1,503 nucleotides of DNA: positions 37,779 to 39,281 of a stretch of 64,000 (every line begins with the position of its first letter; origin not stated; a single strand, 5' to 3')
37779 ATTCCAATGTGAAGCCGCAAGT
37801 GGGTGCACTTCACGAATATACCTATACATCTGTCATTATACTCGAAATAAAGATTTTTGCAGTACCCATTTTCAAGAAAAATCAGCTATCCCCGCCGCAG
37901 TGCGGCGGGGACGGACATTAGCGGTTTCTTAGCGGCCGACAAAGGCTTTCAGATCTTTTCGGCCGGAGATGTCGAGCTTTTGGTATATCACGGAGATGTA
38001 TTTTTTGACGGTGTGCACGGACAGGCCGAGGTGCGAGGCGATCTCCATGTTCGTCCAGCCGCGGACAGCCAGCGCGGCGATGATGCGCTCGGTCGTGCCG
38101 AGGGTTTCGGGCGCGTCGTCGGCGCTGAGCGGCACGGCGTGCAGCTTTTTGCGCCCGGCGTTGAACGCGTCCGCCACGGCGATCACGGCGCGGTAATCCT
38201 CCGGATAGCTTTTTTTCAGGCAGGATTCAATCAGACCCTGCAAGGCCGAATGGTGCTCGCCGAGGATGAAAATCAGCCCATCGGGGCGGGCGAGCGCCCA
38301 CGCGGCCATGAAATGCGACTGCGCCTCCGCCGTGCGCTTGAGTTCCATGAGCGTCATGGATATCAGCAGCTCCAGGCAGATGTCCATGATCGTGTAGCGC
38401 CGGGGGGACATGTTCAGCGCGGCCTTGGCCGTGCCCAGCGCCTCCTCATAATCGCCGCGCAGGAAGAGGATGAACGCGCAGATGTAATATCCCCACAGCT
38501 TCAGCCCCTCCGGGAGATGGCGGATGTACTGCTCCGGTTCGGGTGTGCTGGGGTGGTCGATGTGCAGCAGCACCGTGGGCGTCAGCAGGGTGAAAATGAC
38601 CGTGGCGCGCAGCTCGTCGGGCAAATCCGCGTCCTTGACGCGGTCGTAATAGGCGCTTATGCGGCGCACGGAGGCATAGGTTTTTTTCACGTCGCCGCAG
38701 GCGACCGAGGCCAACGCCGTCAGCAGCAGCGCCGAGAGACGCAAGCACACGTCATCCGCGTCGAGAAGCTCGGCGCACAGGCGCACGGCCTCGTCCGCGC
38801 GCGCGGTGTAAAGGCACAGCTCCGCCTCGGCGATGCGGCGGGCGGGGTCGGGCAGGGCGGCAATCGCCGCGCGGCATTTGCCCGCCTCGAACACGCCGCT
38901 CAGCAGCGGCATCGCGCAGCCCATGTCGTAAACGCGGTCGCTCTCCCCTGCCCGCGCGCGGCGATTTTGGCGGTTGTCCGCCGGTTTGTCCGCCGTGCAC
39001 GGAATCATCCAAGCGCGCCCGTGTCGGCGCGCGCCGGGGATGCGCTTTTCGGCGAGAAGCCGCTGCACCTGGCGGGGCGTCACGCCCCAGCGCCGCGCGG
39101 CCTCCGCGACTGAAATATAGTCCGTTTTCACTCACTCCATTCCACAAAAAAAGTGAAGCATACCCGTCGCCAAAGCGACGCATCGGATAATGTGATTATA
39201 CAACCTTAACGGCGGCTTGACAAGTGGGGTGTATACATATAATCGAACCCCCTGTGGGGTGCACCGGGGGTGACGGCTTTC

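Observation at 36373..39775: Co-directional upstream module: membrane TPR protein, dual-HTH LuxR regulator, orphan beta-sandwich ORF and repeat-rich control region, a candidate dedicated regulation/assembly system for the giant protein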

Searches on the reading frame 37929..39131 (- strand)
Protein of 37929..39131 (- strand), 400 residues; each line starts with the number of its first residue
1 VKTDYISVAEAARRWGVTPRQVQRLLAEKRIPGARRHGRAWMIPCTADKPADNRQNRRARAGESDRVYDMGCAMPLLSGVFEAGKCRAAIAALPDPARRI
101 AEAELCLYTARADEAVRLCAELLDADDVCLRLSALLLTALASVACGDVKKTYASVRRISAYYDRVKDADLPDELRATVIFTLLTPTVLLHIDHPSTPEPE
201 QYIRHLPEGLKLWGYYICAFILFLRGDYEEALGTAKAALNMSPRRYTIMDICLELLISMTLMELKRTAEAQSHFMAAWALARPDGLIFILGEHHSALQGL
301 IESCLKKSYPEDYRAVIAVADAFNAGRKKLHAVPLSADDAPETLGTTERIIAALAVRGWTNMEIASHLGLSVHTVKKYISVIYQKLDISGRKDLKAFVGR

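Call 5: search_protein_families(library=pfam, proteins=[window:37929-39131:-], max_evalue=0.1)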
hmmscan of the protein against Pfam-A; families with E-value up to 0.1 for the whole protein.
window:37929-39131:- (400 aa): 22 families
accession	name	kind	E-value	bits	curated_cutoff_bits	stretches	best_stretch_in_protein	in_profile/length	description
PF12728.13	HTH_17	-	6e-11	42.9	27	1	5-46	1-41/51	Helix-turn-helix domain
PF13384.12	HTH_23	-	1.6e-10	40.9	24.6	2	348-379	6-38/50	Homeodomain-like domain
PF00196.25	GerE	-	6.1e-09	35.8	23.5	1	343-394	2-53/57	Bacterial regulatory proteins, luxR family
PF13518.12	HTH_28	-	1.5e-05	25.4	25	1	349-379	4-33/52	Helix-turn-helix domain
PF08281.18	Sigma70_r4_2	-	2.2e-05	24.4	25.7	1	355-380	23-48/54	Sigma-70, region 4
PF17874.7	TPR_MalT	-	0.00016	21.5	45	0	102-164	7-72/336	MalT-like TPR region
PF13551.12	HTH_29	-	0.0012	19.4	28.1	0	7-27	13-34/64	Winged helix-turn helix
PF08280.17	HTH_Mga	-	0.0018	18.6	23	0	352-380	12-41/59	M protein trans-acting positive regulator (MGA) HTH domain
PF20038.5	HTH_59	-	0.0026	18.2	27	1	3-43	5-52/66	Helix-turn-helix domain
PF13542.12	HTH_Tnp_ISL3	-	0.0035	17.2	27.4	0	351-376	20-44/51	Helix-turn-helix domain of transposase family ISL3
PF07638.17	Sigma70_ECF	-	0.0077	16.6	21.1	1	348-386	141-179/185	ECF sigma factor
PF07719.23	TPR_2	-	0.0083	16.6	27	1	215-244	4-33/34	Tetratricopeptide repeat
PF02954.25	HTH_8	-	0.0098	16.1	22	0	348-375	8-35/42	Bacterial regulatory protein, Fis family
PF02796.21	HTH_7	-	0.015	15.8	23.8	0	358-379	21-42/45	Helix-turn-helix domain of resolvase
PF13424.12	TPR_12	-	0.018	15.6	30.1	0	219-242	10-33/77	Tetratricopeptide repeat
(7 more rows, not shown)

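Call 13: find_encoding_contigs(protein=window:37929-39131:-, flank=10000, max_places=6)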
Protein window:37929-39131:- (400 aa): 4 contigs read that carry it; 4 places shown.
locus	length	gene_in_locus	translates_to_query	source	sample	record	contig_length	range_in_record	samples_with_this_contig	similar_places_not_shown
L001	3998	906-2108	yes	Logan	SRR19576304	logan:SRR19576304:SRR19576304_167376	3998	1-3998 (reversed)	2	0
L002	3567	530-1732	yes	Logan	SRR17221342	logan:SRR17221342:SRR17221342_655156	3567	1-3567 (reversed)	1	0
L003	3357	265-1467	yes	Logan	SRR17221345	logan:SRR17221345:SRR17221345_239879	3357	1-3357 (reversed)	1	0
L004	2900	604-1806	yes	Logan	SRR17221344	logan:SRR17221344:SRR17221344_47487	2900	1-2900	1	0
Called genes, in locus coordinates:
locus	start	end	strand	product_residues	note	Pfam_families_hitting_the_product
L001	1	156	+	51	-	?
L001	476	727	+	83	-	-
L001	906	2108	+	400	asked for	PF08281:Sigma70_r4_2 (faint), PF12728:HTH_17 (weak), PF13384:HTH_23 (faint), PF13518:HTH_28 (faint), PF00196:GerE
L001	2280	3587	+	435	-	PF12895:ANAPC3 (faint), PF13174:TPR_6 (faint), PF13424:TPR_12 (weak), PF00515:TPR_1 (faint), PF07719:TPR_2 (faint), PF13181:TPR_8 (faint), PF13371:TPR_9 (weak), PF13428:TPR_14 (weak), +4 more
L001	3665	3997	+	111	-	?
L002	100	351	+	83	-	-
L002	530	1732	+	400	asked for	PF08281:Sigma70_r4_2 (faint), PF12728:HTH_17 (weak), PF13384:HTH_23 (faint), PF13518:HTH_28 (faint), PF00196:GerE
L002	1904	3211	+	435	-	PF12895:ANAPC3 (faint), PF13174:TPR_6 (faint), PF13424:TPR_12 (weak), PF00515:TPR_1 (faint), PF07719:TPR_2 (faint), PF13181:TPR_8 (faint), PF13371:TPR_9 (weak), PF13428:TPR_14 (weak), +4 more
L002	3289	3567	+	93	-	?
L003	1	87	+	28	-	?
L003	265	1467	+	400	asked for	PF08281:Sigma70_r4_2 (faint), PF12728:HTH_17 (weak), PF13384:HTH_23 (faint), PF13518:HTH_28 (faint), PF00196:GerE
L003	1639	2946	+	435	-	PF12895:ANAPC3 (faint), PF13174:TPR_6 (faint), PF13424:TPR_12 (weak), PF00515:TPR_1 (faint), PF07719:TPR_2 (faint), PF13181:TPR_8 (faint), PF13371:TPR_9 (weak), PF13428:TPR_14 (weak), +4 more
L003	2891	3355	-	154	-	?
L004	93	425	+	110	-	-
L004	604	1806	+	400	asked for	PF08281:Sigma70_r4_2 (faint), PF12728:HTH_17 (weak), PF13384:HTH_23 (faint), PF13518:HTH_28 (faint), PF00196:GerE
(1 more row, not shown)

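Call 14: find_homologous_proteins(query=window:37929-39131:-, max_evalue=0.00001)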
Query window:37929-39131:- (400 aa): 17 proteins with E <= 0.00001 among 8000 candidates.
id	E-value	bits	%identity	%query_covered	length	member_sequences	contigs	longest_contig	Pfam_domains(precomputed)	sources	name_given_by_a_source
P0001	3.0e-236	802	90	100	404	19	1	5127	PF12728.14,PF13384.13,PF00196.26,PF08281.19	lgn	-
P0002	2.5e-217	739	81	100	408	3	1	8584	PF12728.14,PF13384.13,PF00196.26,PF08281.19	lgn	-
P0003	2.7e-194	664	76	98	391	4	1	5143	PF12728.14,PF13384.13,PF00196.26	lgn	-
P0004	3.2e-191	653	74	99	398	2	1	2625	PF12728.14,PF13384.13,PF00196.26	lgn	-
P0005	4.2e-189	646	73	99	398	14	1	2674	PF12728.14,PF13384.13,PF13518.13,PF00196.26,PF08281.19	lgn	-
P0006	1.2e-184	632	72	99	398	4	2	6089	PF12728.14,PF13384.13,PF13551.13,PF13518.13,PF00196.26,PF08281.19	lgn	-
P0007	8.4e-174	596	68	99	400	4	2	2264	PF12728.14,PF13384.13,PF13518.13,PF00196.26,PF08281.19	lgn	-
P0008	6.4e-150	517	93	62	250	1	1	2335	PF13384.13,PF00196.26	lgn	-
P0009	2.6e-112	394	47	99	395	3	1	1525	PF12728.14,PF13384.13,PF00196.26,PF08281.19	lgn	-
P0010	6.4e-80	287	40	99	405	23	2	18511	PF12728.14,PF13384.13,PF00196.26,PF08281.19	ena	-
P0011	2.0e-77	279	38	99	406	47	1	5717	PF12728.14,PF20038.6,PF00196.26,PF04545.23,PF08281.19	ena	-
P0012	2.0e-76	276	39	99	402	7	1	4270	PF12728.14,PF13384.13,PF00196.26,PF08281.19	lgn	-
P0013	5.5e-75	271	38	99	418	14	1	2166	PF12728.14,PF13384.13,PF13518.13,PF00196.26,PF04545.23,PF08281.19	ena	-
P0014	1.3e-71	260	39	99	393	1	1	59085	PF12728.14,PF13384.13,PF00196.26,PF08281.19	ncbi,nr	ncbi:MAG: helix-turn-helix domain-containing protein [Eubacteriales bacterium]|nr:helix-turn-helix d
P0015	2.3e-71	259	39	99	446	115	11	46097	PF12728.14,PF13384.13,PF00196.26,PF08281.19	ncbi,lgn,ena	-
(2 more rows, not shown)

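Call 15: find_encoding_contigs(protein=P0014, flank=10000, max_places=3)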
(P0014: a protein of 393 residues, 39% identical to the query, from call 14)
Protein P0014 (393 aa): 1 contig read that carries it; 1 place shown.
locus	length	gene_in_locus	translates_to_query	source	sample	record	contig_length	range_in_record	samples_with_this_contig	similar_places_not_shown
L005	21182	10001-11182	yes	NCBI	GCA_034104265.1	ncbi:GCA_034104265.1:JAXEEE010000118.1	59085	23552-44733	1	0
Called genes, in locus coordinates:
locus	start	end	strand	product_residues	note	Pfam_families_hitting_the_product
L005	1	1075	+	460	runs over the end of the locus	PF01554:MatE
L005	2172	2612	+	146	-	PF00436:SSB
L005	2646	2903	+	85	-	PF01084:Ribosomal_S18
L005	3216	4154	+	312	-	-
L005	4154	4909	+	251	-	PF03372:Exo_endo_phos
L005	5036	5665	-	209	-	PF00302:CAT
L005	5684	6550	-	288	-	PF02588:YitT_membrane, PF10035:DUF2179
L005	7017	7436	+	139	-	PF12844:HTH_19 (weak), PF13560:HTH_31, PF01381:HTH_3, PF04014:MazE_antitoxin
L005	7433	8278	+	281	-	PF00005:ABC_tran, PF13304:AAA_21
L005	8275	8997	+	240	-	PF13346:ABC2_membrane_5 (weak)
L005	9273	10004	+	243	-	PF00440:TetR_N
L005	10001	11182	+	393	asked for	PF08281:Sigma70_r4_2 (faint), PF12728:HTH_17, PF13384:HTH_23 (faint), PF00196:GerE (weak)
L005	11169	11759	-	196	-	-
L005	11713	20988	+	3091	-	PF09479:Flg_new, PF04886:PT (weak)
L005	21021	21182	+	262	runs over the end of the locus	PF00082:Peptidase_S8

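Call 16: find_encoding_contigs(protein=P0015, flank=10000, max_places=4)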
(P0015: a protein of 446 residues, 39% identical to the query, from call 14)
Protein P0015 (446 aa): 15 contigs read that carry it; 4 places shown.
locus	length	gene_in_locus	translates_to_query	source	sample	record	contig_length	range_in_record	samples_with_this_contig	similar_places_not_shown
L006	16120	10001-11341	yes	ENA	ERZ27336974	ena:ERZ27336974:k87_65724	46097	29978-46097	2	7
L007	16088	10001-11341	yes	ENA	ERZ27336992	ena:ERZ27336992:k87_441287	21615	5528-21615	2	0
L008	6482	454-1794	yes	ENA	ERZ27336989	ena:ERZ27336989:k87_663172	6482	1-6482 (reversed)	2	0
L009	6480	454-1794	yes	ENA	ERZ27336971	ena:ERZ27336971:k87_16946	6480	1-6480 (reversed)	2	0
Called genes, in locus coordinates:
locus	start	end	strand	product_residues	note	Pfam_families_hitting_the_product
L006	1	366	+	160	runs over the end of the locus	-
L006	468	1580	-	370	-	PF07853:DUF1648, PF19124:DUF5808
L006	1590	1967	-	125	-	PF00392:GntR, PF13730:HTH_36 (faint)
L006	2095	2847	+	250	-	PF00005:ABC_tran, PF13304:AAA_21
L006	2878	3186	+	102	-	PF07853:DUF1648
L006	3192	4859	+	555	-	-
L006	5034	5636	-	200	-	PF00583:Acetyltransf_1, PF13508:Acetyltransf_7, PF13673:Acetyltransf_10 (weak)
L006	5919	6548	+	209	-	PF00440:TetR_N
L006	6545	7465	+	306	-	PF00005:ABC_tran, PF13304:AAA_21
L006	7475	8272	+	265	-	PF12679:ABC2_membrane_2 (faint)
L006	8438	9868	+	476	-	PF01235:Na_Ala_symp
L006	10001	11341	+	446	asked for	PF08281:Sigma70_r4_2 (faint), PF12728:HTH_17 (faint), PF13384:HTH_23 (faint), PF00196:GerE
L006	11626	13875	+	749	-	-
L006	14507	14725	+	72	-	-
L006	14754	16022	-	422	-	PF05977:MFS_3, PF07690:MFS_1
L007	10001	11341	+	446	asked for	PF08281:Sigma70_r4_2 (faint), PF12728:HTH_17 (faint), PF13384:HTH_23 (faint), PF00196:GerE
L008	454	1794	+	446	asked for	PF08281:Sigma70_r4_2 (faint), PF12728:HTH_17 (faint), PF13384:HTH_23 (faint), PF00196:GerE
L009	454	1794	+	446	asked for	PF08281:Sigma70_r4_2 (faint), PF12728:HTH_17 (faint), PF13384:HTH_23 (faint), PF00196:GerE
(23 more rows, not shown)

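Call 17: find_encoding_contigs(protein=P0010, flank=10000, max_places=3)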
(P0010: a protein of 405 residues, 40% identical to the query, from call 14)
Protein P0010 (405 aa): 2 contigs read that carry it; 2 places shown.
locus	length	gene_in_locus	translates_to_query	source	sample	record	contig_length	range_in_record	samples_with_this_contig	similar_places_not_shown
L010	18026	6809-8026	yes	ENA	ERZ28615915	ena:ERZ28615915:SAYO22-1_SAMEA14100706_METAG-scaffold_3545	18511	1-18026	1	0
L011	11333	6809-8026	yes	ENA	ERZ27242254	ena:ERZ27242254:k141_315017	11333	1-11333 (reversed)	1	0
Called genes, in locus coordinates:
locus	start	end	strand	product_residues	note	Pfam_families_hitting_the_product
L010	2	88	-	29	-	?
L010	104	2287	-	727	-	PF16875:Glyco_hydro_36N, PF02065:Melibiase, PF16874:Glyco_hydro_36C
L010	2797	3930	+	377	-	PF00005:ABC_tran, PF02463:SMC_N (weak), PF17912:OB_MalK, PF08402:TOBE_2 (weak)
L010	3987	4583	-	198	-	PF00149:Metallophos, PF12850:Metallophos_2 (weak)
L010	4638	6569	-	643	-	PF02608:Bmp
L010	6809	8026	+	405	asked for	PF12728:HTH_17 (faint), PF00196:GerE, PF13384:HTH_23 (weak), PF08281:Sigma70_r4_2 (weak)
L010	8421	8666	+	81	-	-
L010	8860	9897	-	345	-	PF00356:LacI (weak), PF00532:Peripla_BP_1, PF13407:Peripla_BP_4, PF13377:Peripla_BP_3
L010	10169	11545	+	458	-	PF01547:SBP_bac_1, PF13416:SBP_bac_8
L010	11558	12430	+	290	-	PF00528:BPD_transp_1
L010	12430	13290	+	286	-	PF00528:BPD_transp_1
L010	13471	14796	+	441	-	PF00251:Glyco_hydro_32N, PF08244:Glyco_hydro_32C (weak)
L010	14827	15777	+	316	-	PF00294:PfkB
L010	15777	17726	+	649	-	PF00128:Alpha-amylase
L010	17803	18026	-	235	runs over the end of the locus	?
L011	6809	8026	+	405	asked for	PF12728:HTH_17 (faint), PF00196:GerE, PF13384:HTH_23 (weak), PF08281:Sigma70_r4_2 (weak)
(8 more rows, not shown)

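Call 48: search_protein_families(library=ncbifam, proteins=[window:37929-39131:-], max_evalue=0.01)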
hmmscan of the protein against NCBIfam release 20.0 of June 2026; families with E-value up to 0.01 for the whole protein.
window:37929-39131:- (400 aa): 16 families
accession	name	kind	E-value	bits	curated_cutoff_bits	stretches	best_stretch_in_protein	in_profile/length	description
TIGR01764.1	excise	domain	5.6e-07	29.8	28.8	1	5-44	1-39/49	excisionase family DNA-binding protein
TIGR03020.2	EpsA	equivalog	5.2e-06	26.3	170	1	335-392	182-239/247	XrtB/PEP-CTERM-associated transcriptional regulator EpsA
NF003420.0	PRK04841.1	equivalog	1.3e-05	23.5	537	1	223-393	702-888/903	HTH-type transcriptional regulator MalT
NF047785.1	respo_reg_MadR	equivalog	3.1e-05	23.4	300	1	321-393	125-198/209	MadR family response regulator transcription factor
NF047608.1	LIC13292_fam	subfamily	3.5e-05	24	200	1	344-397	103-156/166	LIC13292 family transcriptional regulator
NF052445.1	RespRegMctR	equivalog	6.3e-05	22.5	300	1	338-397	139-198/205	two-component system response regulator MctR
NF047403.1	TransRegVisR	equivalog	9.8e-05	21.9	300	1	347-391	160-206/220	transcriptional regulator VisR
NF041232.1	BagY_FevT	exception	0.00041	19.3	700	1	351-394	304-347/367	LuxR family transcriptional regulator BagY/FevT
TIGR02937.1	sigma70-ECF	superfamily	0.00059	19.5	42.9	0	339-386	113-161/165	sigma-70 family RNA polymerase sigma factor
NF052366.1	photon_PedR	equivalog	0.0006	19.9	120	1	348-393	7-52/74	photosynthetic electron transport-dependent transcriptional regulator PedR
NF050132.1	TransRegAbsR2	equivalog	0.00066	18.5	850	1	344-394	531-581/582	LuxR family transcriptional regulator AbsR2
TIGR02985.1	Sig70_bacteroi1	subfamily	0.00099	19.3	126.4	1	342-386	113-158/162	RNA polymerase sigma-70 factor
NF033546.1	transpos_IS21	equivalog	0.0026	17.3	160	0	355-380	5-30/294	IS21 family transposase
NF040749.1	tetrathio_RR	equivalog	0.0036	17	290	1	340-388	130-178/191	tetrathionate respiration response regulator TtrR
NF011896.0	PRK15369.1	equivalog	0.0064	16.1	242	0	331-394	137-200/211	two component system response regulator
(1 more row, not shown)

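Call 56: predict_structure(alignment_id=A3)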
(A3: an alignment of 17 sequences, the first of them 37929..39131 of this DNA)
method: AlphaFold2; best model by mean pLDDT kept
length: 400 residues; sequences in the alignment: 17
mean_pLDDT: 88.8   pTM: 0.77
mean pLDDT of the five models: 88.8, 88.2, 88.1, 87.8, 86.5
residues with pLDDT >= 90: 264; 70-90: 105; 50-70: 12; < 50: 19
segments of 3 or more residues with pLDDT < 50: 55-65, 334-340
pLDDT, mean of each block of 10 residues (from residue 1): 80 88 87 84 87 46 62 93 96 95 98 98 94 98 93 96 92 95 94 87 92 96 95 96 86 98 94 98 97 90 94 95 88 52 76 88 91 95 88 81
secondary structure, 60 per line:
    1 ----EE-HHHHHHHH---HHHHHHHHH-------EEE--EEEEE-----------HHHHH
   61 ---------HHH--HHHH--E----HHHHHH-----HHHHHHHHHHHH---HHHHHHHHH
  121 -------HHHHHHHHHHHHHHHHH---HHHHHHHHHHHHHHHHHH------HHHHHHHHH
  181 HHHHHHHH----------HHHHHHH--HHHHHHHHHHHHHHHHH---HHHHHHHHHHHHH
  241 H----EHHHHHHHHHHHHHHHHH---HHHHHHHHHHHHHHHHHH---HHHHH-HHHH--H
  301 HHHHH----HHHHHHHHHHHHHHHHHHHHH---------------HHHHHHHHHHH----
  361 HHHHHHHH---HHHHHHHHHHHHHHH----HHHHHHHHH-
elements in order: H8-15 H19-27 E35-37 E40-44 H56-60 H75-78 H86-91 H97-108 H112-120 H128-144 H148-165 H172-188 H199-205 H208-224 H228-241 H247-263 H267-284 H288-292 H294-297 H300-305 H310-330 H346-356 H361-368 H372-386 H391-399

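Call 59: fold_search(model_id=the predicted structure, library=pdb)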
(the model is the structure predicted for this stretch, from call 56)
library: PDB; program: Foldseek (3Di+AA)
matches with E <= 10: 1262; with E <= 0.001: 0
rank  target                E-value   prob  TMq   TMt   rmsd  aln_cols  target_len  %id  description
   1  8pkp_O                1.7e-03  1.00  0.41  0.26  10.8       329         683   13  Cryo-EM structure of the apo Anaphase-promoting complex/cyclosome (APC/C) at 3.2 Angstrom resolution (released 2023-07-19)
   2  5khr_O                2.5e-03  1.00  0.30  0.23   9.8       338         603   14  Model of human Anaphase-promoting complex/Cyclosome complex (APC15 deletion mutant) in complex with the E2 UBE2C/UBCH1 (released 2016-08-24)
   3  5l9u_O                3.4e-03  1.00  0.44  0.28   8.8       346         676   12  Model of human Anaphase-promoting complex/Cyclosome (APC/C-CDH1) with a cross linked Ubiquitin variant-substrate-UBE2C (released 2016-09-14)
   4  6mfv_A                4.0e-03  1.00  0.33  0.23  21.6       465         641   12  Crystal structure of the Signal Transduction ATPase with Numerous Domains (STAND) protein with a tetratricopeptide rep (released 2019-02-20)
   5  5a31_O                5.8e-03  1.00  0.42  0.26   8.5       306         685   12  Structure of the human APC-Cdh1-Hsl1-UbcH10 complex. (released 2015-11-18)
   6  4ui9_O                6.6e-03  1.00  0.42  0.26   8.5       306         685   12  Atomic structure of the human Anaphase-Promoting Complex (released 2015-06-17)
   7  8a3t_J                9.2e-03  1.00  0.37  0.30  11.6       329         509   14  S. cerevisiae APC/C-Cdh1 complex (released 2022-08-31)
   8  8tar_U                1.1e-02  1.00  0.34  0.27   9.9       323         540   18  APC/C-CDH1-UBE2C-Ubiquitin-CyclinB-NTD (released 2023-09-27)
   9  8rtc_B                1.1e-02  1.00  0.34  0.37  11.4       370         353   11  Rap from bacteriophage Phi3T in presence of pheromone RGHTS (released 2024-07-24)
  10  4i1a_B                1.2e-02  1.00  0.34  0.37  10.6       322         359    9  Crystal Structure of the Apo Form of RapI (released 2013-04-03)
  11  8fy3_B                1.2e-02  1.00  0.38  0.30  11.1       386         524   11  Structure of NOT1:NOT10:NOT11 module of the human CCR4-NOT complex (released 2023-07-26)
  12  5a7d_G                1.2e-02  1.00  0.28  0.32  12.8       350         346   12  Tetrameric assembly of LGN with Inscuteable (released 2016-08-03)
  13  5a7d_B                1.2e-02  1.00  0.27  0.30  12.9       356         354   12  Tetrameric assembly of LGN with Inscuteable (released 2016-08-03)
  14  3fp2_A                1.2e-02  0.99  0.31  0.27  16.0       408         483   12  Crystal structure of Tom71 complexed with Hsp82 C-terminal fragment (released 2009-07-28)
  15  9nkg_X                1.3e-02  1.00  0.34  0.35   9.0       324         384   15  Structure of substrate engaged MIDN-bound human 26S proteasome, EB-MIDN (Composite map) (released 2025-05-07)
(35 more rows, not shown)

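Call 67: find_encoding_contigs(protein=P0011, flank=5000, max_places=2)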
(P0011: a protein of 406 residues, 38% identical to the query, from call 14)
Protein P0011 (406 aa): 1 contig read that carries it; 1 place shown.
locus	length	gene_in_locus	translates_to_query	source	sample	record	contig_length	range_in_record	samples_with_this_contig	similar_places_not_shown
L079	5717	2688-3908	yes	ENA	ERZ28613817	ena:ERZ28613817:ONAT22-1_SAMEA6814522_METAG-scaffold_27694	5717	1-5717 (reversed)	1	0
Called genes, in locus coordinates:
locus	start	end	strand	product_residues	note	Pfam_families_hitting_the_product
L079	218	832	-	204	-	PF00589:Phage_integrase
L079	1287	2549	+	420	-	PF01047:MarR (weak), PF09339:HTH_IclR (weak), PF12802:MarR_2, PF13412:HTH_24, PF00480:ROK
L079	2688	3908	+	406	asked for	PF04545:Sigma70_r4 (faint), PF08281:Sigma70_r4_2 (faint), PF12728:HTH_17 (faint), PF20038:HTH_59 (faint), PF00196:GerE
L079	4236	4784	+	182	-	PF00072:Response_reg, PF00486:Trans_reg_C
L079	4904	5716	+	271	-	?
